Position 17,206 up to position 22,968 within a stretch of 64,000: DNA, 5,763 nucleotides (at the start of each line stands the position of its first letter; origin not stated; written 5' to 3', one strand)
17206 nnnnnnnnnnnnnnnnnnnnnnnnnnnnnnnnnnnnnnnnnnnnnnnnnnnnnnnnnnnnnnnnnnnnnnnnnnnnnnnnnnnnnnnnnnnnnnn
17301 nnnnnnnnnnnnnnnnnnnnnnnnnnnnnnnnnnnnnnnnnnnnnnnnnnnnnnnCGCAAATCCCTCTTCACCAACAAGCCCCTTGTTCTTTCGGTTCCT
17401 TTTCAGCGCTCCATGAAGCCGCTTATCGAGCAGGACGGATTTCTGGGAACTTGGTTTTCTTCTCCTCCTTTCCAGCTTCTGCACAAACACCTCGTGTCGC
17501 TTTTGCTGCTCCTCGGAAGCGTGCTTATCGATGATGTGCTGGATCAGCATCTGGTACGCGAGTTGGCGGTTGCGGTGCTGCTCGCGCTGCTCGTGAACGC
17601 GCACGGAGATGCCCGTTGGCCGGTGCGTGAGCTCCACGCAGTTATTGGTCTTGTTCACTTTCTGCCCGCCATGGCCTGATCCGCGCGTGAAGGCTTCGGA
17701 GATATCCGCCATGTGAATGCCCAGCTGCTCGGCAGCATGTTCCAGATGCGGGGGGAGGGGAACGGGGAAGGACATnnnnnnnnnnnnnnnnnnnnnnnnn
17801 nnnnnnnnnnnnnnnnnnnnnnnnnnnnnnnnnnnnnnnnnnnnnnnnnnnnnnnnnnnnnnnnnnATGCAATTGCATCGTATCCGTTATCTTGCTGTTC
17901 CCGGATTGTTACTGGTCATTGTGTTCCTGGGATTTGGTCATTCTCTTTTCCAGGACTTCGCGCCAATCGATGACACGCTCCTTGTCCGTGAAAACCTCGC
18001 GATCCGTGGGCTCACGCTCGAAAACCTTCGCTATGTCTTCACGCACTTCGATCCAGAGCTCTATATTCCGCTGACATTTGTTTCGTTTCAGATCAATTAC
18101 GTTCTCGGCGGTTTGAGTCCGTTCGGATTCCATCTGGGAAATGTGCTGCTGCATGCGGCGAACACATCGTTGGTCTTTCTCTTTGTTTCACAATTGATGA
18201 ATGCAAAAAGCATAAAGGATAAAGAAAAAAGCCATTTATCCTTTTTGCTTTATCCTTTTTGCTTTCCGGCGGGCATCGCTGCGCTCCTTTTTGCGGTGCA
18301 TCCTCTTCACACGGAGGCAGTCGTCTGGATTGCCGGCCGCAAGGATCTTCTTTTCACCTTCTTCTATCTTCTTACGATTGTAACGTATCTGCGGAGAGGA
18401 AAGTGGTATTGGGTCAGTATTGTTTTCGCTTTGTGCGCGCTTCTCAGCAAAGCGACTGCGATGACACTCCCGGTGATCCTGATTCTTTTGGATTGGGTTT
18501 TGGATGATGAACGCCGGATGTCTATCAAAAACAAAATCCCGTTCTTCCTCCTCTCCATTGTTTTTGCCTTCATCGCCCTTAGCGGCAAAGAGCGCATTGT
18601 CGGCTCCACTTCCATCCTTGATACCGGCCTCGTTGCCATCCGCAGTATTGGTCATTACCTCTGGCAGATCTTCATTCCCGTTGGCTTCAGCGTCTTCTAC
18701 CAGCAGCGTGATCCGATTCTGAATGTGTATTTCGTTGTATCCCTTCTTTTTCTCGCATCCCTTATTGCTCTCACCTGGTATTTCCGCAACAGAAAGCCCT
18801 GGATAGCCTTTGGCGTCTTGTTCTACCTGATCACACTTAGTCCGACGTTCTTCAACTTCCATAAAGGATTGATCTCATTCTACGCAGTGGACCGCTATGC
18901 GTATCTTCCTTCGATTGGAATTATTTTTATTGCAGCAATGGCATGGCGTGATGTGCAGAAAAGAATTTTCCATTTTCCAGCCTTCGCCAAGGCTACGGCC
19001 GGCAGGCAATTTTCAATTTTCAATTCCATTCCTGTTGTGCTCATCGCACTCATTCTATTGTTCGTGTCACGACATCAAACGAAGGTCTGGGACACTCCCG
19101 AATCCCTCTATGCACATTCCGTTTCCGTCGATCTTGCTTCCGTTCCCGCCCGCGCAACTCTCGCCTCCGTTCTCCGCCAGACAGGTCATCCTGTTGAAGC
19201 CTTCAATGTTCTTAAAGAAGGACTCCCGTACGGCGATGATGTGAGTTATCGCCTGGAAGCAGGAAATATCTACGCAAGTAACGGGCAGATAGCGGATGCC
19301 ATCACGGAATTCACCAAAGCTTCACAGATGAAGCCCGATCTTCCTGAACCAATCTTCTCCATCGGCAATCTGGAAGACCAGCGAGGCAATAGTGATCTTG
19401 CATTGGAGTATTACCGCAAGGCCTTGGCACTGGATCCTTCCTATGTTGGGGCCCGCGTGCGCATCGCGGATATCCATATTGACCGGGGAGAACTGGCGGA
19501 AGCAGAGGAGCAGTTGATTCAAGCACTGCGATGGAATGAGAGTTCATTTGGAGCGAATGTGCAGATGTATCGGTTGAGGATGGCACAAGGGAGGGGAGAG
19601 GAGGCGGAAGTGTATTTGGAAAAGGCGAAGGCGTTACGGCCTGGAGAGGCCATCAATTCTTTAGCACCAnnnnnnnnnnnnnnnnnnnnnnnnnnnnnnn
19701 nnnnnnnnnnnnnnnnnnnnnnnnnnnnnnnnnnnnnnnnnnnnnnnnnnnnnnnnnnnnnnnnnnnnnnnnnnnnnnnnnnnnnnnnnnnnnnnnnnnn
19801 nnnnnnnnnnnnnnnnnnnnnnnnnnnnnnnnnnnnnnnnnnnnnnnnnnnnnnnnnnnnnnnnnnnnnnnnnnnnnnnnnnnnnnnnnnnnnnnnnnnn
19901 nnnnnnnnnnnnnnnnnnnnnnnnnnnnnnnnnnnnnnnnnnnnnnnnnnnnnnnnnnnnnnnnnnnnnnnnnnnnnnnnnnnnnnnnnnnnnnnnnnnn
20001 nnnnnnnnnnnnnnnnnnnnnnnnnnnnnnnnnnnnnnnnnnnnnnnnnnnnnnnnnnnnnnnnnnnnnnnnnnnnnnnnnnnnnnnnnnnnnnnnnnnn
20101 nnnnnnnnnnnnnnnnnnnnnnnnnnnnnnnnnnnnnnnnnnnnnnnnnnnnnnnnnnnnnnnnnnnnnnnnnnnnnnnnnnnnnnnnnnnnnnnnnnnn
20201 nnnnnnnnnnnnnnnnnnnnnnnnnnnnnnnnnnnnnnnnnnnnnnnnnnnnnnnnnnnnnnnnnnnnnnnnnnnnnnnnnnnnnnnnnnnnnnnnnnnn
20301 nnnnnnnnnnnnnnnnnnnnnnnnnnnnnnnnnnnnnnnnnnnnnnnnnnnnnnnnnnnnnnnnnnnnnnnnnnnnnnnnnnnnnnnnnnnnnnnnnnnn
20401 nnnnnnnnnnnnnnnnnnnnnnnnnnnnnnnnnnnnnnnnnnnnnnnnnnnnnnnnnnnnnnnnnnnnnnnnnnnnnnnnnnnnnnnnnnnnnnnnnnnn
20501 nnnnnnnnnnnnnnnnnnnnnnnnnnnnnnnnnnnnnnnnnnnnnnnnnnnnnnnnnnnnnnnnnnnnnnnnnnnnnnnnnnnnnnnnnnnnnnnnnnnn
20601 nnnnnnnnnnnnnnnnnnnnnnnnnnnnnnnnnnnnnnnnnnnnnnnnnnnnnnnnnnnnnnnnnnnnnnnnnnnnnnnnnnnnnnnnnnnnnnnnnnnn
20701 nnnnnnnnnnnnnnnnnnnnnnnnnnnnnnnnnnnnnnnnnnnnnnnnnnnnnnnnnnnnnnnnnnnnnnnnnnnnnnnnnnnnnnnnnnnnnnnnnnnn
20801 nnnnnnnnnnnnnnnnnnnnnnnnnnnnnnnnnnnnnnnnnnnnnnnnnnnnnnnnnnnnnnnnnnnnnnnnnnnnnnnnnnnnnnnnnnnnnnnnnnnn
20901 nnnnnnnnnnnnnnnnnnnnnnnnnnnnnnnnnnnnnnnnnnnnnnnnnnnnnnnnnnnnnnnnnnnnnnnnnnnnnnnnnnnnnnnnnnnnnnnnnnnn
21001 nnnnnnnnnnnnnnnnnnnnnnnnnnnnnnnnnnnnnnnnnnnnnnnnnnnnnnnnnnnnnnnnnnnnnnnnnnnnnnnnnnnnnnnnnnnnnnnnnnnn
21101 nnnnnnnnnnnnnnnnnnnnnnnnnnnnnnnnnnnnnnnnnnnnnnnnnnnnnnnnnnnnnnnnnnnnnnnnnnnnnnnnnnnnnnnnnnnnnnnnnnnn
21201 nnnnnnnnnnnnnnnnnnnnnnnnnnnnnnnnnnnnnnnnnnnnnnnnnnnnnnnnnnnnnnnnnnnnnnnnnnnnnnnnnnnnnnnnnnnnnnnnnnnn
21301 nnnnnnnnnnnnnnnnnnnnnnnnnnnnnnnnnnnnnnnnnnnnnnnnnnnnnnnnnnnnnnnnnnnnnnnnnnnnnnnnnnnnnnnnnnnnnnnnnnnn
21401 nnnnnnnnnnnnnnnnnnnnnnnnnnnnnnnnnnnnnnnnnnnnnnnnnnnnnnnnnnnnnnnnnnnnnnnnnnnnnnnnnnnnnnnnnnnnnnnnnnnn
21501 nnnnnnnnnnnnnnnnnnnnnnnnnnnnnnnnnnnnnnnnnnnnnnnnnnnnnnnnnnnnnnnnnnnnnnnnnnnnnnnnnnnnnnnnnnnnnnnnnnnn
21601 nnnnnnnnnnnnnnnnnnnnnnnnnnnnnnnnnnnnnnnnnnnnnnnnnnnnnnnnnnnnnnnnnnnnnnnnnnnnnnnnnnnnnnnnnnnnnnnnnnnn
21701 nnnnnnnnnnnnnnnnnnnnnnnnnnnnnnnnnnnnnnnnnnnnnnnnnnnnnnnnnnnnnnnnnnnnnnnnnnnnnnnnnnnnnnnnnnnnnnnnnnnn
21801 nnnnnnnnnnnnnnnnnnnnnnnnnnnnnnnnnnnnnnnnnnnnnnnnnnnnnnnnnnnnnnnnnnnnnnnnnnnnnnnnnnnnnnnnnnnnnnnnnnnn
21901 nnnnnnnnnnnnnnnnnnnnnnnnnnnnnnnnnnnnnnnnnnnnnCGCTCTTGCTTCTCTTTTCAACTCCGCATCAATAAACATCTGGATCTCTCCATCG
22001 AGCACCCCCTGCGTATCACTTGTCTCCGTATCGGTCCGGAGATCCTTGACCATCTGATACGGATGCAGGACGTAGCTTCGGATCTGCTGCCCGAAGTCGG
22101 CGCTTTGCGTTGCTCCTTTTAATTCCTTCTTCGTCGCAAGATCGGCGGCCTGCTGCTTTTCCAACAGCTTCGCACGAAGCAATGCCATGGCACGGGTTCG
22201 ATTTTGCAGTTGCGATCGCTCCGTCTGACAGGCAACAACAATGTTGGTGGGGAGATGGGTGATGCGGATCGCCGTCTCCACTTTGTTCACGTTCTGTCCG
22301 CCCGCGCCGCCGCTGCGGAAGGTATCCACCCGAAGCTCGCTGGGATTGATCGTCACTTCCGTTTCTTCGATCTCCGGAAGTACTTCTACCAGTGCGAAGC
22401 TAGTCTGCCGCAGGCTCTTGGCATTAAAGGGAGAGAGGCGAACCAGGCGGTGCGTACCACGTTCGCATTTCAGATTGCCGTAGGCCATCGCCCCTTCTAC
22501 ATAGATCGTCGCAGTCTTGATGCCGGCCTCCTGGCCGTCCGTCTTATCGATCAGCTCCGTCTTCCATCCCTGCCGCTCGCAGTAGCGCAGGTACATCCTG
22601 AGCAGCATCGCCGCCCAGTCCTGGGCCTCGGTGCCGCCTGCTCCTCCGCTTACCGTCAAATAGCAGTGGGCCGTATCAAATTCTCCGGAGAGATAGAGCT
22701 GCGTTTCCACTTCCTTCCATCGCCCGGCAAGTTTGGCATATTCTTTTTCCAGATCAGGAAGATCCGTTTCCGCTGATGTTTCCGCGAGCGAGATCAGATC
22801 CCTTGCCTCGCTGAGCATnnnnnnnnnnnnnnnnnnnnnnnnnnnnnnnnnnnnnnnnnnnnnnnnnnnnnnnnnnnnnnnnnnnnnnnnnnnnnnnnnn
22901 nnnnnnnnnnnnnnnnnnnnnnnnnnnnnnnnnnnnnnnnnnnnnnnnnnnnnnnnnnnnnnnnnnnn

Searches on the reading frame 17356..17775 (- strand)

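Call 78: search_protein_families(library=pfam, proteins=[window:17356-17775:-], max_evalue=0.00001)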
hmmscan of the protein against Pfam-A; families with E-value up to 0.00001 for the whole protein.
window:17356-17775:- (140 aa): 1 family
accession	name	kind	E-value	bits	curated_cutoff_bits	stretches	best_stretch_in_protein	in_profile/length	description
PF00472.26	RF-1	-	1e-22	80.7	35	1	18-104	5-101/116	RF-1 domain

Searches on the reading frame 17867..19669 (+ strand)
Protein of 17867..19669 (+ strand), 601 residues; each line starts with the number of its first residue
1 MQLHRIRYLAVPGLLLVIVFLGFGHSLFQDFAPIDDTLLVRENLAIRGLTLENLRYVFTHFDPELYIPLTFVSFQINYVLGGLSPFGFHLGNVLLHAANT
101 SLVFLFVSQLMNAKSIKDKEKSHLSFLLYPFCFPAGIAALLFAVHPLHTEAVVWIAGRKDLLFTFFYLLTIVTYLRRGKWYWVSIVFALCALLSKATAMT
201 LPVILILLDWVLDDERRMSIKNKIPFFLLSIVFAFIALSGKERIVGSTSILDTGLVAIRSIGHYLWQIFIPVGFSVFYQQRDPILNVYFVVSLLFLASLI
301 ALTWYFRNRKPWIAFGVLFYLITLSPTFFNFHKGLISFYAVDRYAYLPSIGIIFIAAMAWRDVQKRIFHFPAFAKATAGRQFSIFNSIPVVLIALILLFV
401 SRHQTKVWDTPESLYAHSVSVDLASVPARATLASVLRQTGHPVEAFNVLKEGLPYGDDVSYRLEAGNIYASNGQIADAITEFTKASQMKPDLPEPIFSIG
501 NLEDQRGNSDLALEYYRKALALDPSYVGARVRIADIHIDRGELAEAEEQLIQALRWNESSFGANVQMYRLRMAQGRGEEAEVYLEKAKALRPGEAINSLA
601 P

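Call 72: find_homologous_proteins(query=window:17867-19669:+, max_evalue=1e-30)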
Query seq(601 aa) (601 aa): 917 proteins with E <= 1e-30 among 8000 candidates; the best 120 are listed.
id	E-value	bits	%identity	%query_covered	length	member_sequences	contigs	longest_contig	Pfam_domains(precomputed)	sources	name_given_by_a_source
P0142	0.0e+0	1338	100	100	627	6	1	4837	PF14559.13,PF24575.2,PF13414.13,PF00515.35,PF13424.13,PF13432.13,PF13428.13,PF13181.13,PF07719.24,PF13374.13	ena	-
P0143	0.0e+0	1023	79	99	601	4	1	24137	PF13431.13,PF09976.16,PF13414.13,PF13428.13,PF13374.13,PF14559.13,PF24575.2,PF00515.35,PF12895.14,PF13424.13,PF13432.13,PF13181.13,PF07719.24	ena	-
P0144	1.2e-273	927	72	99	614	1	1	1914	PF13431.13,PF13414.13,PF13428.13,PF13374.13,PF14559.13,PF24575.2,PF17874.8,PF00515.35,PF13424.13,PF13432.13,PF13429.13,PF13181.13,PF07719.24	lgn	-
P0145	5.1e-268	909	71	97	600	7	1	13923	PF14559.13,PF24575.2,PF13431.13,PF13414.13,PF17874.8,PF00515.35,PF13424.13,PF13432.13,PF13428.13,PF13181.13,PF07719.24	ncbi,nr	ncbi:hypothetical protein A3C37_02705 [Candidatus Peribacteria bacterium RIFCSPHIGHO2_02_FULL_53_20]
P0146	8.3e-267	905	72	99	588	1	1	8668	PF14559.13,PF24575.2,PF13431.13,PF13414.13,PF00515.35,PF13424.13,PF13432.13,PF13428.13,PF13181.13,PF07719.24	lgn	-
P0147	1.2e-239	815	65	97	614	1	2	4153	PF14559.13,PF24575.2,PF13431.13,PF13414.13,PF00515.35,PF13424.13,PF13432.13,PF13428.13,PF13429.13,PF13181.13,PF07719.24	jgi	jgi:Flp pilus assembly protein TadD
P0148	1.7e-237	808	64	99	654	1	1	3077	PF14559.13,PF13414.13,PF00515.35,PF13424.13,PF13432.13,PF13428.13,PF13429.13,PF13181.13,PF07719.24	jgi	jgi:tetratricopeptide (TPR) repeat protein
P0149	7.1e-237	806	66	98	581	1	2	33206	PF14559.13,PF24575.2,PF13431.13,PF13414.13,PF00515.35,PF13424.13,PF13432.13,PF13428.13,PF13429.13,PF13181.13,PF07719.24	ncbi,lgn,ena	-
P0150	5.0e-235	800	66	98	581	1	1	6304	PF14559.13,PF24575.2,PF13431.13,PF13414.13,PF00515.35,PF13424.13,PF13432.13,PF13428.13,PF13429.13,PF13181.13,PF07719.24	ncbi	-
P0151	5.5e-232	790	63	98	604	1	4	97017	PF14559.13,PF24575.2,PF13431.13,PF13414.13,PF00515.35,PF13424.13,PF13432.13,PF13428.13,PF13429.13,PF13181.13,PF07719.24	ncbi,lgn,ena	-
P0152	5.8e-232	790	63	98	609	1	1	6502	PF14559.13,PF24575.2,PF13431.13,PF13414.13,PF00515.35,PF13424.13,PF13432.13,PF13428.13,PF13429.13,PF13181.13,PF07719.24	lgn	-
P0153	7.7e-226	769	59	99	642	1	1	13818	PF14559.13,PF24575.2,PF13431.13,PF13414.13,PF00515.35,PF13428.13,PF13181.13,PF07719.24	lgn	-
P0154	1.0e-216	739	62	98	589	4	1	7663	PF13431.13,PF09976.16,PF13414.13,PF13428.13,PF14559.13,PF24575.2,PF00515.35,PF13424.13,PF13432.13,PF13429.13,PF13181.13,PF07719.24,PF13231.13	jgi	jgi:Flp pilus assembly protein TadD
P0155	6.3e-216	737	58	99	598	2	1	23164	PF14559.13,PF24575.2,PF13431.13,PF13414.13,PF00515.35,PF13424.13,PF13432.13,PF13428.13,PF13181.13,PF07719.24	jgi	jgi:protein O-mannosyl-transferase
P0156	7.5e-192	657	73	69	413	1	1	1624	PF13431.13,PF13414.13,PF13428.13,PF13374.13,PF14559.13,PF24575.2,PF17874.8,PF00515.35,PF13424.13,PF13432.13,PF13181.13,PF07719.24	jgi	jgi:tetratricopeptide (TPR) repeat protein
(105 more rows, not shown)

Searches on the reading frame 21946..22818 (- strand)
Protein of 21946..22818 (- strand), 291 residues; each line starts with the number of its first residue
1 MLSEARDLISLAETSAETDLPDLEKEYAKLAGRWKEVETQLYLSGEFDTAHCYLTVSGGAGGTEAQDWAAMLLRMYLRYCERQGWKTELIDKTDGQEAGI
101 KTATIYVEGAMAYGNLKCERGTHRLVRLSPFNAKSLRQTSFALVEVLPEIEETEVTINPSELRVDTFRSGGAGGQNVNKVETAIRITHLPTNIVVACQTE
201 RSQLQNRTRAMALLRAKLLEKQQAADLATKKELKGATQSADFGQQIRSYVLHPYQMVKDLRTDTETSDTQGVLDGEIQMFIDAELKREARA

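Call 79: search_protein_families(library=pfam, proteins=[window:21946-22818:-], max_evalue=0.00001)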
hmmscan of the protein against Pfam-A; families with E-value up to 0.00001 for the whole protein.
window:21946-22818:- (291 aa): 2 families
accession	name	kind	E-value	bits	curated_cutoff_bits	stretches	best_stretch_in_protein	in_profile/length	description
PF03462.23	PCRF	-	8.5e-42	143.6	24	1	15-144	60-194/194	PCRF domain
PF00472.26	RF-1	-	1.5e-39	135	35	1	152-261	2-116/116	RF-1 domain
